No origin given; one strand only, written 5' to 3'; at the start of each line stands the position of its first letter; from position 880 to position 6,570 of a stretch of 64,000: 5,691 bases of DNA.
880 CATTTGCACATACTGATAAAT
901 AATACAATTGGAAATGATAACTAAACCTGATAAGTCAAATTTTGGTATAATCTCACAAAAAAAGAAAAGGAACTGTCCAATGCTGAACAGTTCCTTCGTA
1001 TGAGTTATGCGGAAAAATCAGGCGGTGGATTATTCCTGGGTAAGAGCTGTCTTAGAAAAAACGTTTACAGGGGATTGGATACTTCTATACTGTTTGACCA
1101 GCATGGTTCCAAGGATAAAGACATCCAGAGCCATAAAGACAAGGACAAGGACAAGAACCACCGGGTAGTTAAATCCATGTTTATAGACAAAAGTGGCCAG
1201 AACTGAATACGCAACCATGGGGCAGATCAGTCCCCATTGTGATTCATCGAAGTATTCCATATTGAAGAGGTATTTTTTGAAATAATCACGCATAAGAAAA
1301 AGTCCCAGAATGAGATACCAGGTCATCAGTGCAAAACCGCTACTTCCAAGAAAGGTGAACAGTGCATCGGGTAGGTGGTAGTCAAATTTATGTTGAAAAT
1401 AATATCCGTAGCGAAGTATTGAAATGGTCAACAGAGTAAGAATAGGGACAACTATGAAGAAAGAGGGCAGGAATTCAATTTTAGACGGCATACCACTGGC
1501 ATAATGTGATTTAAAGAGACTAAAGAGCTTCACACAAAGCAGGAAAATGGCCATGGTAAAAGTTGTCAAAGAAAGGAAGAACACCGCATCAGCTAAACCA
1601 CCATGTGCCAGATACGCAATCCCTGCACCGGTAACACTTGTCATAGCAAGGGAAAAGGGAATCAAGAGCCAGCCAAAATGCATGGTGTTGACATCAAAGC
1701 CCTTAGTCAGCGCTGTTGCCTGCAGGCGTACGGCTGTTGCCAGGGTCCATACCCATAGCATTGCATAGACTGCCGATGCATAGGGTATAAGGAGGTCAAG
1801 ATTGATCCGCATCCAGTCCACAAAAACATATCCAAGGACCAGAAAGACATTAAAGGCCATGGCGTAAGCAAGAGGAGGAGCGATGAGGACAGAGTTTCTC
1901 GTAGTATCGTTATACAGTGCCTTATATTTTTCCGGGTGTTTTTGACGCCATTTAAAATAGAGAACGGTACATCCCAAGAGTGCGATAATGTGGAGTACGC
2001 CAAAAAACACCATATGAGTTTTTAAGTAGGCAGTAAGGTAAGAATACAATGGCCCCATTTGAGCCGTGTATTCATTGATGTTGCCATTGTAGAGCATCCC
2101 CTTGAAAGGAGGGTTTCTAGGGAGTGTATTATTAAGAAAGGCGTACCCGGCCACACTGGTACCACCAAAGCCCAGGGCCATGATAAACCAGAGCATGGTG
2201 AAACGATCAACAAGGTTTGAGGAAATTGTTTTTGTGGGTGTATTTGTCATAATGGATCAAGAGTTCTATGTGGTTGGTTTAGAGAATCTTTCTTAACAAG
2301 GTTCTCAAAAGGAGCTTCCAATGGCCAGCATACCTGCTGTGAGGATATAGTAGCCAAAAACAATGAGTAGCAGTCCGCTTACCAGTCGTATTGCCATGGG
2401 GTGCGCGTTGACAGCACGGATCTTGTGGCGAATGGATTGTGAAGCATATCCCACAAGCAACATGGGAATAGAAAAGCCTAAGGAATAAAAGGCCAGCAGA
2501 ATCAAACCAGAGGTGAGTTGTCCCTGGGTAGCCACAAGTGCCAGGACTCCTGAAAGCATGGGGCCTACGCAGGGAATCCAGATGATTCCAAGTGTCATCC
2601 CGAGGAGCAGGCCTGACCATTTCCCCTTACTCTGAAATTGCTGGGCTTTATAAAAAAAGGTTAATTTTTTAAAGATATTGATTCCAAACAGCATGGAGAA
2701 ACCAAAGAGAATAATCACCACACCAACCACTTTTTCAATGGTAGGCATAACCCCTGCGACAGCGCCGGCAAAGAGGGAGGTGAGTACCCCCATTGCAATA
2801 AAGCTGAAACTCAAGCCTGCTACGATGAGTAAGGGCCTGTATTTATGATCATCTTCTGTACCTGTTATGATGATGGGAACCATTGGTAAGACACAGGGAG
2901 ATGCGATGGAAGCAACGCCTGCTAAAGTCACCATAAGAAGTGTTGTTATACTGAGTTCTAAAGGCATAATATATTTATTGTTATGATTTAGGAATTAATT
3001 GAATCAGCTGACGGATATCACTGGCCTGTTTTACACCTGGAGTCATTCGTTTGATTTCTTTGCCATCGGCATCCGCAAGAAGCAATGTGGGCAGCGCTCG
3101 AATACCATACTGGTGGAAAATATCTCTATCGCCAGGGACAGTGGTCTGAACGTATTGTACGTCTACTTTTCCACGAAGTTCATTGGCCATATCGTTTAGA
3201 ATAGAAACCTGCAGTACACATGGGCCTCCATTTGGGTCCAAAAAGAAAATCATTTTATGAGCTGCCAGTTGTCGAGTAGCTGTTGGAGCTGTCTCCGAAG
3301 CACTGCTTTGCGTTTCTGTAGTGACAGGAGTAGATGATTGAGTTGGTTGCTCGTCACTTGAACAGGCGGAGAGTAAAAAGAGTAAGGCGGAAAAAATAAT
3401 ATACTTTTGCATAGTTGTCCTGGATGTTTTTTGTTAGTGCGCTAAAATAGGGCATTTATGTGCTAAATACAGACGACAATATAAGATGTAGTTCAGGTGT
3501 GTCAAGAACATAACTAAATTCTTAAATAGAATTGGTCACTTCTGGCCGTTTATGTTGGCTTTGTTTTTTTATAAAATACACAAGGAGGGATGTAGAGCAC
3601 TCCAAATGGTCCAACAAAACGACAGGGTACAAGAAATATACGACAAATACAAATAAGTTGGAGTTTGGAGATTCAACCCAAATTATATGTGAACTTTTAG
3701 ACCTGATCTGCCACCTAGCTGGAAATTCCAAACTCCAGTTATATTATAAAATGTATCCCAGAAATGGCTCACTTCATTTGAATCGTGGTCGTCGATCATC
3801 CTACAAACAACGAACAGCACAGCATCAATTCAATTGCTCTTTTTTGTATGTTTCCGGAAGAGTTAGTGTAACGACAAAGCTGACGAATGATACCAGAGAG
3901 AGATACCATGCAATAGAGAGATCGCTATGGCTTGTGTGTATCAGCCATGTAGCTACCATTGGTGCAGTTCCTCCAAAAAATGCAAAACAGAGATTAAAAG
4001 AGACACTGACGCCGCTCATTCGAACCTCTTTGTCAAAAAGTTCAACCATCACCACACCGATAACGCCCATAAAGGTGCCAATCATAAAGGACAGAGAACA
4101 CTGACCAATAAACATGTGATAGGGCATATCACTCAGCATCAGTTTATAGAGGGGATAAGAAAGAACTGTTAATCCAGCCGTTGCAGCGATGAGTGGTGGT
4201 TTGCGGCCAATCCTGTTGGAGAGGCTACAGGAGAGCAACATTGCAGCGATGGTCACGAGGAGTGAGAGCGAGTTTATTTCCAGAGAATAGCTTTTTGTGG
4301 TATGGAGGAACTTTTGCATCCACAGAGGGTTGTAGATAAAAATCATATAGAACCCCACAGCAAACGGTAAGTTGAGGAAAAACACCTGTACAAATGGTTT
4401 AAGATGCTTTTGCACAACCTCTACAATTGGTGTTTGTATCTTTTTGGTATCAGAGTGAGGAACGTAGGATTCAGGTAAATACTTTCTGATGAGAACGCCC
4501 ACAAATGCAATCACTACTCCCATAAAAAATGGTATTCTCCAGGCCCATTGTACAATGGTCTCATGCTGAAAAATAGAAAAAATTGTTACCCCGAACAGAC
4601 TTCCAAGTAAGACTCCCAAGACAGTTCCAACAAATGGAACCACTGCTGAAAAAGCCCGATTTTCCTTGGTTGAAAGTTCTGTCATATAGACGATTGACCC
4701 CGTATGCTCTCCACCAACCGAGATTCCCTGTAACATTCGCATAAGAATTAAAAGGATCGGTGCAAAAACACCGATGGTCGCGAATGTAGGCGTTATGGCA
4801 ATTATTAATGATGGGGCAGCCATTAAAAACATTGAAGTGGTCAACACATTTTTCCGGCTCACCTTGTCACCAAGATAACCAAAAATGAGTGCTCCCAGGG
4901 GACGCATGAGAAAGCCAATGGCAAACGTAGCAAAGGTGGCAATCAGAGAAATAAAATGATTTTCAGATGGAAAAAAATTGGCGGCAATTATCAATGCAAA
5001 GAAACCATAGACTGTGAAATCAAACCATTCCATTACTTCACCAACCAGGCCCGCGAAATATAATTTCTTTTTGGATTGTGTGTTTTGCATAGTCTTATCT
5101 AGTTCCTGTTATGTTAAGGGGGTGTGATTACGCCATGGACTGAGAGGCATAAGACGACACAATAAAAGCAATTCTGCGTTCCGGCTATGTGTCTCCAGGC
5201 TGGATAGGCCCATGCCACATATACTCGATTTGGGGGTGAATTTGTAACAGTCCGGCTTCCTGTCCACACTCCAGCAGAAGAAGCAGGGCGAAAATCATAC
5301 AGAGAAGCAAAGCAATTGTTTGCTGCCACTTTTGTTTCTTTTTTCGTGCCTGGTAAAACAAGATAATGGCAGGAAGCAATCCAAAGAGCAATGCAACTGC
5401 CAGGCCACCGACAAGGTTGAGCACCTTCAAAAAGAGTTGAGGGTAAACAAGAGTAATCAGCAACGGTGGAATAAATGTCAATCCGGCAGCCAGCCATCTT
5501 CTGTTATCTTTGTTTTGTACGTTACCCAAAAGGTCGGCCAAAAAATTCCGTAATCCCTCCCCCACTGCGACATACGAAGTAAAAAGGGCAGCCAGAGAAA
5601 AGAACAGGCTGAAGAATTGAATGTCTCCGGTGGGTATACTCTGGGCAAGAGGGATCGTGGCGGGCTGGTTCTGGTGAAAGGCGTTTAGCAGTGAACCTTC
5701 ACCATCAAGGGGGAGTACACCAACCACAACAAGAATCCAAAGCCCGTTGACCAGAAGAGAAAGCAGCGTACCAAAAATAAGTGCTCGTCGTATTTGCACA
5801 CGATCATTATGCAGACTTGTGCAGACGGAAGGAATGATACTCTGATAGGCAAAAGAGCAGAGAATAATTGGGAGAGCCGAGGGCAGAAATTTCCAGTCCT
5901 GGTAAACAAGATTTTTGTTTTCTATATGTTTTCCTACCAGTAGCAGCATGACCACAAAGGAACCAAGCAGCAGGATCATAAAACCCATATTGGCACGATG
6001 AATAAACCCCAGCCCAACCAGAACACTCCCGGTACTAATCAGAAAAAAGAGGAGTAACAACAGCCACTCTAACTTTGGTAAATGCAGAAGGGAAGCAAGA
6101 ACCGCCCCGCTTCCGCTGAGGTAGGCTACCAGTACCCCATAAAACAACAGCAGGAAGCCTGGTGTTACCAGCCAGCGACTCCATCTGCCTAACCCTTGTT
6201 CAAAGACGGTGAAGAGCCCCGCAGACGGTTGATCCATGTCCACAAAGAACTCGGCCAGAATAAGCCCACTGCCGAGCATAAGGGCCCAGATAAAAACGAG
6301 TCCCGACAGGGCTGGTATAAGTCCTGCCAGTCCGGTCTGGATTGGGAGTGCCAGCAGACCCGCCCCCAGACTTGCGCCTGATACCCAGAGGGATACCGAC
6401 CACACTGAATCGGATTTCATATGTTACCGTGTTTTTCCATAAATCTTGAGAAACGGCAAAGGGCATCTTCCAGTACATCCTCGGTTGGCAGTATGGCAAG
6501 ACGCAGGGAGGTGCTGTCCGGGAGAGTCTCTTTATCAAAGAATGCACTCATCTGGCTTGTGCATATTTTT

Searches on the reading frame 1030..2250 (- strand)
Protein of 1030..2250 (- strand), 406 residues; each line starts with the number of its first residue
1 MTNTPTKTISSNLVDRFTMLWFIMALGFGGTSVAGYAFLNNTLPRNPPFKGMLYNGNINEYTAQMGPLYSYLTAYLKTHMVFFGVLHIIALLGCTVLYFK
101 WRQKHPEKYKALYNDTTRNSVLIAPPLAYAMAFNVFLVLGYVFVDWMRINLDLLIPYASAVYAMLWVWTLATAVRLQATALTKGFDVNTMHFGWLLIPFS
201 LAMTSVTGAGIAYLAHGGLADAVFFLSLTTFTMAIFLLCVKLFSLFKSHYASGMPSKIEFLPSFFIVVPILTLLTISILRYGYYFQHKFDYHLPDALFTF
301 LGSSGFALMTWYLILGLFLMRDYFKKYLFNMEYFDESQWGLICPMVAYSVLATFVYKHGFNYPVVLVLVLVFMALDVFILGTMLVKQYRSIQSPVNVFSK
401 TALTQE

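Call 48: search_protein_families(library=pfam, proteins=[window:1030-2250:-], max_evalue=0.00001)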
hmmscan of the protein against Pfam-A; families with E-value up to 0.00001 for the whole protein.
window:1030-2250:- (406 aa): 1 family
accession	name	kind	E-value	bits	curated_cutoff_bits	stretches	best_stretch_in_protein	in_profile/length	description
PF03595.22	SLAC1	-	3e-13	50.1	27.9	1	16-385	1-328/331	Voltage-dependent anion channel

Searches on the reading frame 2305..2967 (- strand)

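Call 48: search_protein_families(library=pfam, proteins=[window:2305-2967:-], max_evalue=0.00001)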
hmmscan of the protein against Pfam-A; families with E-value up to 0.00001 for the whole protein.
window:2305-2967:- (220 aa): 2 families
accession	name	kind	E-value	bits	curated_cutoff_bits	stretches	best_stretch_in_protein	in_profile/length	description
PF02683.22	DsbD_TM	-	6.3e-16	58.8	27.1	1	8-208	3-214/219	Cytochrome C biogenesis protein transmembrane domain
PF13386.12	DsbD_2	-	5.6e-11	43.2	24.9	1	25-207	13-199/199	Cytochrome C biogenesis protein transmembrane region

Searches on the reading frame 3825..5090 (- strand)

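Call 48: search_protein_families(library=pfam, proteins=[window:3825-5090:-], max_evalue=0.00001)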
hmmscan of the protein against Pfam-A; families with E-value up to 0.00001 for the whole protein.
window:3825-5090:- (421 aa): 2 families
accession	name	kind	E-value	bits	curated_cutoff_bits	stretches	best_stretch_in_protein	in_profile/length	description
PF00083.30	Sugar_tr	-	5.9e-31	108.3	22.3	2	16-208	7-194/452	Sugar (and other) transporter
PF07690.21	MFS_1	-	1.7e-29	103.3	33.4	2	20-262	7-232/347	Major Facilitator Superfamily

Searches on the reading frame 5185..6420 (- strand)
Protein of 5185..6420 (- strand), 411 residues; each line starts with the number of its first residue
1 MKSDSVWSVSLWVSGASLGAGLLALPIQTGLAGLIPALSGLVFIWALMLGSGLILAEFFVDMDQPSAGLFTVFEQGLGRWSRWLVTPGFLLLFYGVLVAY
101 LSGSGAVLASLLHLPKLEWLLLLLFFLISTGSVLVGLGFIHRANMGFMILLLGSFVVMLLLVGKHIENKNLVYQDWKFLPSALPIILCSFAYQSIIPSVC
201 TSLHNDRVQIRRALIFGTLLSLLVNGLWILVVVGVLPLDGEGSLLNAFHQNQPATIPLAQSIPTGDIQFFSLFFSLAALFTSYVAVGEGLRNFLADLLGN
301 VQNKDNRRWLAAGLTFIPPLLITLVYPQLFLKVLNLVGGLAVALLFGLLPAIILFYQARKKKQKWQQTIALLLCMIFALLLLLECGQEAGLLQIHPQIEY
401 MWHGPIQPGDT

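Call 48: search_protein_families(library=pfam, proteins=[window:5185-6420:-], max_evalue=0.00001)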
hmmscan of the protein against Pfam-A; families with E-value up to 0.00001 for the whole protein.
window:5185-6420:- (411 aa): 2 families
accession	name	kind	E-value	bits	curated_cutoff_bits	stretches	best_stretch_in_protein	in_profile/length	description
PF03222.19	Trp_Tyr_perm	-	5.2e-62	210.6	22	1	2-370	1-373/393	Tryptophan/tyrosine permease family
PF01490.24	Aa_trans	-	2.3e-09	36.9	25.6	1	3-381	2-400/410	Transmembrane amino acid transporter protein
